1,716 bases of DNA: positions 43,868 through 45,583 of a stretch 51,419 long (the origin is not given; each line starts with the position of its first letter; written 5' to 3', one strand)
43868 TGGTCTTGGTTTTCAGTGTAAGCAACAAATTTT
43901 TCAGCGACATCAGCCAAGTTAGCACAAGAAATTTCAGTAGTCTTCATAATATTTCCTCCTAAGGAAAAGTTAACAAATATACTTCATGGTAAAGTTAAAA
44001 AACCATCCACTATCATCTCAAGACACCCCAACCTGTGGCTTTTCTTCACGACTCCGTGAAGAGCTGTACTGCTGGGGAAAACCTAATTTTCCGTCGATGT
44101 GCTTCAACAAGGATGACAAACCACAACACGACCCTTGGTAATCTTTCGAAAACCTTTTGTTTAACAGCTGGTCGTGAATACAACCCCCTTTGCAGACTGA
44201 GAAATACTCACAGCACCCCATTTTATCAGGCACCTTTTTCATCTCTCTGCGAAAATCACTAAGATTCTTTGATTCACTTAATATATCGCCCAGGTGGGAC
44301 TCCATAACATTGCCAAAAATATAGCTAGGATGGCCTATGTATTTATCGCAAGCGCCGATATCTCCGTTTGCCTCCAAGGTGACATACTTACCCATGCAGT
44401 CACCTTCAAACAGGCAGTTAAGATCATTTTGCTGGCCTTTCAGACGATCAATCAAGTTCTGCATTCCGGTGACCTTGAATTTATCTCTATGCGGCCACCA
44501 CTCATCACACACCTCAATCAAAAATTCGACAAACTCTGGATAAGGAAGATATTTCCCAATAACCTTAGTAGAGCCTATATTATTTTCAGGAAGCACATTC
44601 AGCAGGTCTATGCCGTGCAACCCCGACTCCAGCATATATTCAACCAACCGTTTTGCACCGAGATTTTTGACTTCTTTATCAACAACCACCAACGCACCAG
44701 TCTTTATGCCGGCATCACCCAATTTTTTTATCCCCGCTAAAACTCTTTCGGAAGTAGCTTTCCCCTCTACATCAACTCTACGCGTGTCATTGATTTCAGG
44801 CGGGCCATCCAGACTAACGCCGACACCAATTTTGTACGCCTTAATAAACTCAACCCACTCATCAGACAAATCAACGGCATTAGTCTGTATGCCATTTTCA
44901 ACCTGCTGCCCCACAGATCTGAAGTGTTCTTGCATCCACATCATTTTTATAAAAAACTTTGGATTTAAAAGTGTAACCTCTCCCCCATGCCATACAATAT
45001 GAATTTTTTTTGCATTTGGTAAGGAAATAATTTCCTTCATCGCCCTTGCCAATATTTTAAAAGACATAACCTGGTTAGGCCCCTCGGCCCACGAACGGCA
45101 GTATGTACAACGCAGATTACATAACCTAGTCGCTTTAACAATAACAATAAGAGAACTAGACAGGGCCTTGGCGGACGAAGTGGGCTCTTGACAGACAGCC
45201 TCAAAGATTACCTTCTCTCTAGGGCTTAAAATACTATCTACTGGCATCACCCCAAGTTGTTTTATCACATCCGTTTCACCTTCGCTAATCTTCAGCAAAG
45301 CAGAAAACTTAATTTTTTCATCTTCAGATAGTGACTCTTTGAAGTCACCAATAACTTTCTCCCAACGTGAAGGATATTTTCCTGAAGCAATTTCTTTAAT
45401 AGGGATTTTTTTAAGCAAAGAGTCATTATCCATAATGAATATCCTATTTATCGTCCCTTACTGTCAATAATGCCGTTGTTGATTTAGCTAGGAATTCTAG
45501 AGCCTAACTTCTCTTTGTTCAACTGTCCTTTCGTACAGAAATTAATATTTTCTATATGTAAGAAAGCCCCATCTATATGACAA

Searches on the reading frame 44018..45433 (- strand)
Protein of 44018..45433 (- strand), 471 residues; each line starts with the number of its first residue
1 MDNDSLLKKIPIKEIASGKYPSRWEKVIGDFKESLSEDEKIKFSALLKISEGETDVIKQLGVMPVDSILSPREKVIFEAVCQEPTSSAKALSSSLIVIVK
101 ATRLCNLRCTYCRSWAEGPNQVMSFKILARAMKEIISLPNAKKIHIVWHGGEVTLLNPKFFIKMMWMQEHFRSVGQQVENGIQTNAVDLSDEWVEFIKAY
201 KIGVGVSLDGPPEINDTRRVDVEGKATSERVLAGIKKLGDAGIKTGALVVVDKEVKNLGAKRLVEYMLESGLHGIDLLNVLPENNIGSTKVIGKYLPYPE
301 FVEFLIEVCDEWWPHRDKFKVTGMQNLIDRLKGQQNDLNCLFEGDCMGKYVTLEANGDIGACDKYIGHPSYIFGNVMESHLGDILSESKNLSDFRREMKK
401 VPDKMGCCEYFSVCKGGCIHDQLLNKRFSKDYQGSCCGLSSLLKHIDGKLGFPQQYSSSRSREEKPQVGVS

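Call 4: search_protein_families(library=pfam, proteins=[window:44018-45433:-], max_evalue=0.01)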
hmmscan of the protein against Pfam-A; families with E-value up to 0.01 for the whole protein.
window:44018-45433:- (471 aa): 2 families
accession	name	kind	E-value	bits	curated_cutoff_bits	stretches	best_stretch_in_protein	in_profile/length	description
PF04055.27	Radical_SAM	-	3.7e-19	70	29.5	1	101-254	3-154/166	Radical SAM superfamily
PF13186.11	SPASM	-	7e-07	29.9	21.5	1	347-408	4-63/67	Iron-sulfur cluster-binding domain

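Call 5: search_protein_families(library=ncbifam, proteins=[window:44018-45433:-], max_evalue=0.01)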
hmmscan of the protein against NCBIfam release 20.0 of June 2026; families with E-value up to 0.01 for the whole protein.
window:44018-45433:- (471 aa): 63 families (the best 25 are shown)
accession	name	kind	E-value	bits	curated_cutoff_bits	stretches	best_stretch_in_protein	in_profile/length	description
NF041300.1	rSAM_mat_DarW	exception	3.4e-156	520.3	650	1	57-448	3-396/415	radical SAM/SPASM peptide maturase DarW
NF038005.1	rSAM_mat_DarE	equivalog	3.1e-129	431.5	650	1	55-448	34-430/432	darobactin maturation radical SAM/SPASM protein DarE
TIGR03942.1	sulfatase_rSAM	equivalog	2e-58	198.2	349.45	1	101-450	7-357/363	anaerobic sulfatase maturase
NF041298.1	rSAM_mat_DynA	equivalog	6.5e-52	176.7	450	1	95-450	1-353/356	dynobactin maturation radical SAM/SPASM protein DynA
NF041718.1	rSAM_phane_AMC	equivalog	7.9e-40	137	425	1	95-418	6-327/362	cyclophane-forming radical SAM peptide maturase AmcB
NF010308.0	PRK13745.1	equivalog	5.5e-39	134.3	484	2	92-253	10-177/412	anaerobic sulfatase-maturation protein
NF041707.1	rSAM_YhhB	equivalog_domain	8.6e-36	123.6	445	1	97-428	4-344/369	cyclophane-forming radical SAM/SPASM peptide maturase YhhB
TIGR04083.1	rSAM_pep_methan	hypoth_equivalog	1.3e-35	123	300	1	98-426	3-318/376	TIGR04083 family peptide-modifying radical SAM enzyme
TIGR04261.1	rSAM_GlyRichRpt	subfamily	4.7e-33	114.7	310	1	99-419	1-328/363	cyclophane-forming radical SAM/SPASM peptide maturase GrrM/OscB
NF010321.0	PRK13758.1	equivalog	2.5e-32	112.4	441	1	96-421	6-333/370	anaerobic sulfatase-maturase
NF047865.1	rSAM_PapB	equivalog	3.7e-30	105.3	340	1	94-421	4-319/330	PapB family radical SAM/SPASM ranthipeptide maturase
TIGR04269.1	SAM_SPASM_FxsB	subfamily_domain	3e-27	95.6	370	1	98-446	5-361/363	FxsB family cyclophane-forming radical SAM/SPASM peptide maturase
TIGR03906.1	quino_hemo_SAM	equivalog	1.3e-25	90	453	2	96-238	95-241/467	quinohemoprotein amine dehydrogenase maturation protein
TIGR04496.1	rSAM_XyeB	equivalog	1.9e-21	76.2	450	1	95-428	4-348/385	cyclophane-forming radical SAM/SPASM peptide maturase XyeB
NF038107.1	rSAM_NF038107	equivalog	5.5e-21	74.8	600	1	92-420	82-402/444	Cys-every-fifth radical SAM/SPASM peptide maturase CefB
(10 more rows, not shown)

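Call 14: find_homologous_proteins(query=window:44021-45433:-, max_evalue=1e-30)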
Query window:44021-45433:- (471 aa): 392 proteins with E <= 1e-30 among 8000 candidates; the best 120 are listed.
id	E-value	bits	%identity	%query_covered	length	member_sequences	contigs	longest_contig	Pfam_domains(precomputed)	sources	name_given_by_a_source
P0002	0.0e+0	1082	100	100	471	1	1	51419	PF13186.12,PF04055.28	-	-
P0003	8.3e-231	785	74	96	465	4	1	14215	PF13186.12,PF04055.28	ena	-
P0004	9.5e-125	435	45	89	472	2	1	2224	PF13186.12,PF04055.28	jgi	-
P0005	9.9e-125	435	45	89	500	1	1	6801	PF13186.12,PF04055.28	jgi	jgi:uncharacterized protein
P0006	4.8e-124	433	45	88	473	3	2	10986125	PF04055.28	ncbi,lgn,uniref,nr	ncbi:radical SAM/SPASM peptide maturase DarW [Myxococcus faecalis]|uniref:radical SAM/SPASM peptide 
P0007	4.1e-119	417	46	84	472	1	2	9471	PF04055.28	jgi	jgi:uncharacterized protein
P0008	6.2e-119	416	44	88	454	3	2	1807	PF13186.12,PF04055.28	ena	-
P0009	1.0e-118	415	44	90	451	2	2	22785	PF04055.28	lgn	-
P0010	4.3e-118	413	43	85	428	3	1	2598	PF13186.12,PF04055.28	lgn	-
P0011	3.6e-117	410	46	87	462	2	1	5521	PF13186.12,PF04055.28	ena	-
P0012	7.1e-117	409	43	85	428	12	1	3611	PF13186.12,PF04055.28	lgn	-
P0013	2.0e-116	408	42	85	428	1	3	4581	PF13186.12,PF04055.28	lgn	-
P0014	3.7e-116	407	41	89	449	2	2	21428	PF04055.28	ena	-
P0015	8.3e-116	406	45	80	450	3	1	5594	PF13186.12,PF04055.28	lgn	-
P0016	1.5e-115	405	43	90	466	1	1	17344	PF13186.12,PF04055.28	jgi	jgi:uncharacterized protein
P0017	4.0e-115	403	43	89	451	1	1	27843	PF13186.12,PF04055.28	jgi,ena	-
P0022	1.2e-114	402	43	87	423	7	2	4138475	PF04055.28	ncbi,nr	ncbi:radical SAM protein [Rhizobium sullae]|nr:radical SAM protein [Rhizobium sullae] UWU14379.1 rad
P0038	2.2e-111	391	42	90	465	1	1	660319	PF04055.28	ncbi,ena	-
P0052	2.0e-109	385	39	94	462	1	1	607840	PF04055.28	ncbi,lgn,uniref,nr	ncbi:radical SAM protein [Devosia sp. Leaf64]|uniref:radical SAM/SPASM domain-containing protein n=1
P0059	1.2e-108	382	43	88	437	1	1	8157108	PF04055.28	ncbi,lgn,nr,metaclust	ncbi:radical SAM additional 4Fe4S-binding domain protein [Leptolyngbya sp. PCC 7375]|nr:radical SAM 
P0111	1.1e-104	369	44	81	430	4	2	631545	PF04055.28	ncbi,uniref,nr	ncbi:darobactin maturation radical SAM/SPASM protein DarE [Pseudoalteromonas sp. L23]|uniref:darobac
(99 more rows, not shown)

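Call 15: find_related_loci(query=window:44021-45433:-, collection=genome_contigs, flank=8000)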
Query window:44021-45433:- (471 aa) in genome_contigs; peptide patterns used: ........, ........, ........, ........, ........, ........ (x = any residue, [..] = any of these).
20 stretches matched a pattern, but none encodes a relative of the query by tblastn (E <= 1e-3).

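Call 16: find_encoding_contigs(protein=P0003, flank=10000, max_places=4)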
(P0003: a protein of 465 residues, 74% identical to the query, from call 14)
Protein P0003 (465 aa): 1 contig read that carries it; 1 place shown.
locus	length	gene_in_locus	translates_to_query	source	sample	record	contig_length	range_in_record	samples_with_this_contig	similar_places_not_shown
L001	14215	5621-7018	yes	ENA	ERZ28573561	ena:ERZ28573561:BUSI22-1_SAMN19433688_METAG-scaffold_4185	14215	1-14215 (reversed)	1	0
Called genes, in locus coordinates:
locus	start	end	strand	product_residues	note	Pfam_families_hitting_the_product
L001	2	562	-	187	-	?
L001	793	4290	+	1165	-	PF17757:UvrB_inter, PF21132:MFD_D3, PF02559:CarD_TRCF_RID, PF22590:Cas3-like_C_2 (faint), PF00270:DEAD, PF04851:ResIII, PF00271:Helicase_C, PF03461:TRCF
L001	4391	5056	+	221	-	-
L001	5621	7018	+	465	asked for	PF04055:Radical_SAM, PF13186:SPASM (weak)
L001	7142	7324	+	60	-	-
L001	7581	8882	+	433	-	-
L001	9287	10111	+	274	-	-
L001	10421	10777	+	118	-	PF00583:Acetyltransf_1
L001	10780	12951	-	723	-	PF02897:Peptidase_S9_N, PF00326:Peptidase_S9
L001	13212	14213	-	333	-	?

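Call 17: find_encoding_contigs(protein=P0006, flank=6000, max_places=3)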
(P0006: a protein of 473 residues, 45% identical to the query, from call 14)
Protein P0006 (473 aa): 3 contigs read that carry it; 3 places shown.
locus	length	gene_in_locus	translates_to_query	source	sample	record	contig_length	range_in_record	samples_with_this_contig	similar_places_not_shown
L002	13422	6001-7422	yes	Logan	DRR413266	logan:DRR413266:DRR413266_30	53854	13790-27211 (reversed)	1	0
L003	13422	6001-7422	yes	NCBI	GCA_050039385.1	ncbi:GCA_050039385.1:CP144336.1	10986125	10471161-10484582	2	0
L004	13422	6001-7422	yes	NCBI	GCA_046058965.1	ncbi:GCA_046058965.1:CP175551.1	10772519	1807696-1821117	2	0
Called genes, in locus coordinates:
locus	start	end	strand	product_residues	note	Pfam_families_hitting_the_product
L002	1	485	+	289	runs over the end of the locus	PF01370:Epimerase, PF02254:TrkA_N (weak), PF05368:NmrA, PF13460:NAD_binding_10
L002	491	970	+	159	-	PF08592:Anthrone_oxy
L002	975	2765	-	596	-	PF01520:Amidase_3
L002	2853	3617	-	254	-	-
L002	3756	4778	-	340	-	PF12275:DUF3616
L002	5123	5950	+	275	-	PF05721:PhyH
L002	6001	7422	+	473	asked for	PF04055:Radical_SAM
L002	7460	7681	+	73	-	-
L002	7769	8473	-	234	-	-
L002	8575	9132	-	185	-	PF13103:TonB_2 (faint)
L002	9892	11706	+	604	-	-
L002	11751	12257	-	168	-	-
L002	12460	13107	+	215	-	PF11138:DUF2911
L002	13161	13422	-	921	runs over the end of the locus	PF01624:MutS_I, PF05188:MutS_II, PF05192:MutS_III, PF05190:MutS_IV, PF00488:MutS_V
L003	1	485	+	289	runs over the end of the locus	PF01370:Epimerase (weak), PF02254:TrkA_N (weak), PF05368:NmrA, PF13460:NAD_binding_10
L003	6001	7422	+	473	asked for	PF04055:Radical_SAM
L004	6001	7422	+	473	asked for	PF04055:Radical_SAM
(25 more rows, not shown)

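Call 26: find_related_loci(query=A1, collection=genome_contigs, flank=4000)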
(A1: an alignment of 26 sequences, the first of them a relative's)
Query A1 (471 aa) in genome_contigs; peptide patterns used: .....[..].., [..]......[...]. (x = any residue, [..] = any of these).
600 stretches matched a pattern (row limit reached: there are more); 43 encode a relative of the query (tblastn E <= 1e-3); 43 distinct loci.
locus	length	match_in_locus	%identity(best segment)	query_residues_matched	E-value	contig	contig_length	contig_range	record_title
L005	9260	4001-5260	31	33-447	5e-71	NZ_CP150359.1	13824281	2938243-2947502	Sorangium sp. So ce1099 chromosome, complete genome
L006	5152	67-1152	27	89-450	4e-31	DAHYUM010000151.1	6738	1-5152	MAG TPA_asm: bacterium isolate clean4509 NODE_151_length_6738_cov_1.972377, whole genome shotgun sequence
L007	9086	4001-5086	25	105-452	5e-29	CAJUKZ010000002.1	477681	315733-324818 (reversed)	MAG TPA_asm: uncultured Muribaculaceae bacterium isolate MGBC153228 genome assembly, contig: MGBC153228.2, whole genome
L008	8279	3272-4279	23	97-437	7e-19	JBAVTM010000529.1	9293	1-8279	MAG: Desulfuromonadaceae bacterium isolate MFD03638_ilm_asm_bin4 k127_83934, whole genome shotgun sequence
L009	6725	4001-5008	22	97-437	5e-16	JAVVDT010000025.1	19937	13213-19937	MAG: Desulfuromonadales bacterium isolate TamC13-02 NODE_25_length_19937_cov_26.203988, whole genome shotgun sequence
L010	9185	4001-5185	25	3-418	2e-15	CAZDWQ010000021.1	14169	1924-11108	MAG TPA_asm: uncultured Pseudomonadales bacterium isolate SRP192515_co1_182 genome assembly, contig: NODE_4154_length_14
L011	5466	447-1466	25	89-445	6e-15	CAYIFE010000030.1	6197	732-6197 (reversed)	MAG TPA_asm: uncultured Candidatus Saccharibacteria bacterium isolate ERP119705_co1_1103 genome assembly, contig: NODE_2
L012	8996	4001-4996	22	102-419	5e-14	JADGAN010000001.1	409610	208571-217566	MAG: Oligoflexia bacterium isolate nN3bin31 nN3_bin31_NODE_1_length_409610_cov_11.067939, whole genome shotgun sequence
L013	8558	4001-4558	29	87-270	8e-13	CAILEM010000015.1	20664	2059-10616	MAG: uncultured Armatimonadetes bacterium isolate Ki2-D3_bin-0414 genome assembly, contig: bin-0414:015/168, whole genom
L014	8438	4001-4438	28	97-238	3e-12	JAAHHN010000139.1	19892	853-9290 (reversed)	MAG: Spirulina sp. SIO3F2 3F2_NODE_139, whole genome shotgun sequence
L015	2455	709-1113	29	108-238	3e-12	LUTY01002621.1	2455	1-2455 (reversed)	Candidatus Thiomargarita nelsonii strain THI036 THI483, whole genome shotgun sequence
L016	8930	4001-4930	24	105-418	4e-16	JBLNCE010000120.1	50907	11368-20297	MAG: Bacteroidota bacterium isolate MAG133 PRJNA950955_bin4_renamed_119, whole genome shotgun sequence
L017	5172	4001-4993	24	90-418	5e-12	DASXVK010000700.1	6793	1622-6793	MAG TPA_asm: Polyangia bacterium isolate SMAG_U4743 k141_301719, whole genome shotgun sequence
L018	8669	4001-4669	27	57-267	5e-12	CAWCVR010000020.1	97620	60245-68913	MAG: Bryobacterales bacterium isolate MFD01689.bin.1.102 genome assembly, contig: contig_40636, whole genome shotgun seq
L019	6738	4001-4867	25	102-416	2e-11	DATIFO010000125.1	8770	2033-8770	MAG TPA_asm: Candidatus Methylomirabilis sp. isolate SMAG_U16397 k141_836260, whole genome shotgun sequence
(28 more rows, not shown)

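Call 32: find_encoding_contigs(protein=P0022, flank=6000, max_places=1)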
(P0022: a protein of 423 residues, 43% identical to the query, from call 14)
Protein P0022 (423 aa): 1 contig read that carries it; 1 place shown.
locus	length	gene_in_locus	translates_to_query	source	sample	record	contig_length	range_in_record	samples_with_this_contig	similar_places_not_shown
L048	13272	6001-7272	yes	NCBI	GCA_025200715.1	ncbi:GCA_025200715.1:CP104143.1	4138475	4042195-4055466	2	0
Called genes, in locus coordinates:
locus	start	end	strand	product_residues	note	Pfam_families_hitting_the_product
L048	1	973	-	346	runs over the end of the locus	PF01547:SBP_bac_1, PF13531:SBP_bac_11, PF13416:SBP_bac_8, PF13343:SBP_bac_6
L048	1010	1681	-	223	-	PF03737:RraA-like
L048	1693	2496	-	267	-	PF00795:CN_hydrolase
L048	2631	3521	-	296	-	PF00126:HTH_1, PF03466:LysR_substrate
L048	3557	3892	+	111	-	PF03070:TENA_THI-4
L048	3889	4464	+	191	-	PF03070:TENA_THI-4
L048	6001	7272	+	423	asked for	PF04055:Radical_SAM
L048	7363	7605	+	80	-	-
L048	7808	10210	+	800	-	PF12704:MacB_PCD, PF02687:FtsX (weak), PF12704:MacB_PCD, PF02687:FtsX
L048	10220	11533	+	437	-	PF25917:BSH_RND (faint), PF25919:BSH_CusB, PF25973:BSH_CzcB (faint), PF25967:RND-MFP_C (weak), PF25975:CzcB_C (weak), PF25989:YknX_C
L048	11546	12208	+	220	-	PF00005:ABC_tran, PF02463:SMC_N (faint), PF13304:AAA_21 (faint)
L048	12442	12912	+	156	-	PF11188:DUF2975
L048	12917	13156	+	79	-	PF13443:HTH_26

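Call 33: find_encoding_contigs(protein=P0009, flank=6000, max_places=1)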
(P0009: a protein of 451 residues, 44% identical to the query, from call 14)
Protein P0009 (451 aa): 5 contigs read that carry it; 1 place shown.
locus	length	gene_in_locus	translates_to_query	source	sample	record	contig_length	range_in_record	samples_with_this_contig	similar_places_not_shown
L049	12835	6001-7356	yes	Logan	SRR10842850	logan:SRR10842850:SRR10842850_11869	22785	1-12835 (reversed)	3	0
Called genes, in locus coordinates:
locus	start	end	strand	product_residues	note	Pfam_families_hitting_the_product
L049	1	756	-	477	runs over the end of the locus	PF17149:CHASE5, PF07730:HisKA_3, PF13581:HATPase_c_2 (faint), PF02518:HATPase_c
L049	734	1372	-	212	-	PF00072:Response_reg, PF08281:Sigma70_r4_2 (weak), PF00196:GerE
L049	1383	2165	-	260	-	PF00497:SBP_bac_3 (weak)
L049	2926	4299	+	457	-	-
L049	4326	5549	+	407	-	PF01979:Amidohydro_1, PF07969:Amidohydro_3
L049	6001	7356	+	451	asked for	PF04055:Radical_SAM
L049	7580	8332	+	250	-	-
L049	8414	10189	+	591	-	PF00664:ABC_membrane, PF00005:ABC_tran, PF02463:SMC_N (faint), PF13401:AAA_22 (faint)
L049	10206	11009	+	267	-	-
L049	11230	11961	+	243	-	PF13661:2OG-FeII_Oxy_4 (faint), PF13640:2OG-FeII_Oxy_3 (weak)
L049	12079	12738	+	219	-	-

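Call 34: find_encoding_contigs(protein=P0017, flank=6000, max_places=1)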
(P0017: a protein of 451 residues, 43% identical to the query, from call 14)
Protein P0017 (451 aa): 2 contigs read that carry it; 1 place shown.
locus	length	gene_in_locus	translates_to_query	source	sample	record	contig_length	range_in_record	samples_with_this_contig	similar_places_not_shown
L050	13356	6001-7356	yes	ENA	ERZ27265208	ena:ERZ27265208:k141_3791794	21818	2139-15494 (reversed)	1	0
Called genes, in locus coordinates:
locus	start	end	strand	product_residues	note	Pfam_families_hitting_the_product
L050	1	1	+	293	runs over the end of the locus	PF00881:Nitroreductase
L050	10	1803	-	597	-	-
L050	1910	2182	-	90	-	-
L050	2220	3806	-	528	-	PF13098:Thioredoxin_2 (faint)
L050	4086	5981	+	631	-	PF02310:B12-binding, PF04055:Radical_SAM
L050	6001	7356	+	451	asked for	PF04055:Radical_SAM, PF13186:SPASM (weak)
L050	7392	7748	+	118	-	-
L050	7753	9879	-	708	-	PF00069:Pkinase, PF07714:PK_Tyr_Ser-Thr, PF00891:Methyltransf_2, PF13489:Methyltransf_23, PF08241:Methyltransf_11, PF08242:Methyltransf_12 (weak), PF13649:Methyltransf_25, PF13847:Methyltransf_31 (weak), +1 more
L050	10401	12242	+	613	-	PF01590:GAF, PF13185:GAF_2, PF13492:GAF_3, PF02518:HATPase_c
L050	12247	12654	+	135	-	-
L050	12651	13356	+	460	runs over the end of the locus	PF00211:Guanylate_cyc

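Call 43: search_protein_families(library=pfam, proteins=[L001:7581-8882:+, L001:9257-10111:+, L001:4352-5056:+, L001:13212-14192:-], max_evalue=1)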
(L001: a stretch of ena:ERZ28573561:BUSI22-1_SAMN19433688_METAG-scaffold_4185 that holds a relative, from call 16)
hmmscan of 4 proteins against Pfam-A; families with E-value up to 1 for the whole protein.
L001:7581-8882:+ (433 aa): 0 families

L001:9257-10111:+ (284 aa): 0 families

L001:4352-5056:+ (234 aa): 0 families

L001:13212-14192:- (326 aa): 3 families
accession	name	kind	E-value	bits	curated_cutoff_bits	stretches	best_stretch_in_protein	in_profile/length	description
PF00873.25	ACR_tran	-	3.8e-68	230.6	28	1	2-305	718-1020/1021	AcrB/AcrD/AcrF family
PF03176.21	MMPL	-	0.00047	19.6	20.5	1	136-305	128-302/333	MMPL family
PF19942.4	DUF6404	-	0.024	15.5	27.6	1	167-240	43-115/115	Family of unknown function (DUF6404)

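Call 63: find_encoding_contigs(protein=P0111, flank=7000, max_places=1)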
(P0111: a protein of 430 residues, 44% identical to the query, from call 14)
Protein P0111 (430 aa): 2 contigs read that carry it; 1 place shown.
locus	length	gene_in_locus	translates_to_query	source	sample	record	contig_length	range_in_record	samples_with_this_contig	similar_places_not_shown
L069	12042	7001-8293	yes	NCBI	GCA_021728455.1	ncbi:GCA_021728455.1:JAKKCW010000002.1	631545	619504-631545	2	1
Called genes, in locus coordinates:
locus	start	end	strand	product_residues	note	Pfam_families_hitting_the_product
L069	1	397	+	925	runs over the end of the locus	PF28007:MksF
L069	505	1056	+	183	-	PF13590:DUF4136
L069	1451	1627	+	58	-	-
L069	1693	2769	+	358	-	-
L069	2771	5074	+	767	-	-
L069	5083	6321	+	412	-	-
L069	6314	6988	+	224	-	PF02463:SMC_N (weak), PF13555:AAA_29 (weak), PF00005:ABC_tran, PF13304:AAA_21 (faint)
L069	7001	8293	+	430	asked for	PF04055:Radical_SAM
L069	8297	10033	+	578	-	PF00664:ABC_membrane, PF03193:RsgA_GTPase (faint), PF00005:ABC_tran, PF02463:SMC_N, PF13304:AAA_21 (faint)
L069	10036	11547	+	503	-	PF00070:Pyr_redox (faint), PF01266:DAO (faint), PF03486:HI0933_like (faint), PF07992:Pyr_redox_2, PF13434:Lys_Orn_oxgnase (faint), PF13738:Pyr_redox_3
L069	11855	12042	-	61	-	PF13817:DDE_Tnp_IS66_C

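Call 64: find_encoding_contigs(protein=P0038, flank=7000, max_places=1)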
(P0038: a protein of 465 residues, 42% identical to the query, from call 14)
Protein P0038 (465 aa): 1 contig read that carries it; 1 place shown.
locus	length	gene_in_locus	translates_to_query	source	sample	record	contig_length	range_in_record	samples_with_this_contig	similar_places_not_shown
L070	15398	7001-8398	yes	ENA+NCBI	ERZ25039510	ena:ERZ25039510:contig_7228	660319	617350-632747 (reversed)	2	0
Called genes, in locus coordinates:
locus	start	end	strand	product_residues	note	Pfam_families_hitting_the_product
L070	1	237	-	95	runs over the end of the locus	PF03992:ABM (faint)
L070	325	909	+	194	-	PF10604:Polyketide_cyc2, PF03364:Polyketide_cyc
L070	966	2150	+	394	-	PF14361:RsbRD_N, PF02518:HATPase_c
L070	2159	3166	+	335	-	PF17125:Methyltr_RsmF_N, PF01189:Methyltr_RsmB-F, PF01728:FtsJ (weak)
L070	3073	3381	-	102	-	-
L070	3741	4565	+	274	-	-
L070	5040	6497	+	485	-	PF02310:B12-binding (faint), PF04055:Radical_SAM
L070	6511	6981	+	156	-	-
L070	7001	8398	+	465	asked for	PF04055:Radical_SAM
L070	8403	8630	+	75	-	-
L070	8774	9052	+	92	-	-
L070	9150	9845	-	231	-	PF07719:TPR_2 (faint), PF13374:TPR_10 (faint), PF13424:TPR_12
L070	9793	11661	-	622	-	PF13191:AAA_16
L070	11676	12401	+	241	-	-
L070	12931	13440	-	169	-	PF00027:cNMP_binding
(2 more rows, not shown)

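Call 65: find_encoding_contigs(protein=P0052, flank=7000, max_places=1)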
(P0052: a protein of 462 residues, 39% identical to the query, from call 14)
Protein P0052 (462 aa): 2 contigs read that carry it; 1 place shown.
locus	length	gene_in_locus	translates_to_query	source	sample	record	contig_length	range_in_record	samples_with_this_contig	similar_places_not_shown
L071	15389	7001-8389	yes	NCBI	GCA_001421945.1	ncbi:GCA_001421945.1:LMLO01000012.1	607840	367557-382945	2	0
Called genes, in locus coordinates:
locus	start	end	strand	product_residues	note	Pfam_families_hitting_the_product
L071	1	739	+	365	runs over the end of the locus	PF24390:PRTase-CE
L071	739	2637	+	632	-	PF24389:ORC-CDC6-like (faint)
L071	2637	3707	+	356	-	-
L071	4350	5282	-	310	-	-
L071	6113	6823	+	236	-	PF03472:Autoind_bind, PF04545:Sigma70_r4 (faint), PF00196:GerE (weak)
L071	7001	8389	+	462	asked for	PF04055:Radical_SAM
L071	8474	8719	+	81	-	-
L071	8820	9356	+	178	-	-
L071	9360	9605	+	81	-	PF13443:HTH_26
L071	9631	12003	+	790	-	PF12704:MacB_PCD, PF02687:FtsX, PF12704:MacB_PCD, PF02687:FtsX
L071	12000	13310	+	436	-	PF25919:BSH_CusB (faint), PF00364:Biotin_lipoyl (faint), PF25917:BSH_RND (faint), PF25984:BSH_YknX (faint), PF25989:YknX_C, PF25967:RND-MFP_C (weak)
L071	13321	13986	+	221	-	PF02463:SMC_N (faint), PF00005:ABC_tran, PF13304:AAA_21 (faint)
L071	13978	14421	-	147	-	PF00583:Acetyltransf_1, PF13508:Acetyltransf_7, PF13673:Acetyltransf_10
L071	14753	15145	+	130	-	PF01527:HTH_Tnp_1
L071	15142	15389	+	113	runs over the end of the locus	-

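Call 66: find_encoding_contigs(protein=P0059, flank=7000, max_places=1)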
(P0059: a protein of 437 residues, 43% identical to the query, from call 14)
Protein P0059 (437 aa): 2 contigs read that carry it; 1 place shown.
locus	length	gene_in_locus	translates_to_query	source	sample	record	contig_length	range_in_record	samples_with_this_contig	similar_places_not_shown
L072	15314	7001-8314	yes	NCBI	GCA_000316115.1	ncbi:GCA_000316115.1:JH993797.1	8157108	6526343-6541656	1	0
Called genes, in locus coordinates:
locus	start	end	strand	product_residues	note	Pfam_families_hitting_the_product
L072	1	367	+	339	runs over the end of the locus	-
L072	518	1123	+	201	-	-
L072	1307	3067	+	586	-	PF02696:SelO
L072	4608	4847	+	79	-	PF10047:DUF2281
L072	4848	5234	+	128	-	PF01850:PIN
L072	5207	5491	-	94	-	-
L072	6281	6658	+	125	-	-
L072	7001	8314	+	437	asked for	PF04055:Radical_SAM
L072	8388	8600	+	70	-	-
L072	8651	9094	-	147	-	-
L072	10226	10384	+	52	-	PF09957:VapB_antitoxin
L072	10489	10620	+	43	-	-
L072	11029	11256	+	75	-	PF04255:DUF433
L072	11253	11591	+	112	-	PF18480:DUF5615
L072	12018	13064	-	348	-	PF01548:DEDD_Tnp_IS110, PF02371:Transposase_20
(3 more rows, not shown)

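Call 82: search_protein_families(library=ncbifam, proteins=[L001:4352-5053:+], max_evalue=10)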
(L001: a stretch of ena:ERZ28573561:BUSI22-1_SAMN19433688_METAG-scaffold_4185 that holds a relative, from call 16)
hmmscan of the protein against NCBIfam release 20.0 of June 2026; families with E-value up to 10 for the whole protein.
L001:4352-5053:+ (234 aa): 0 families
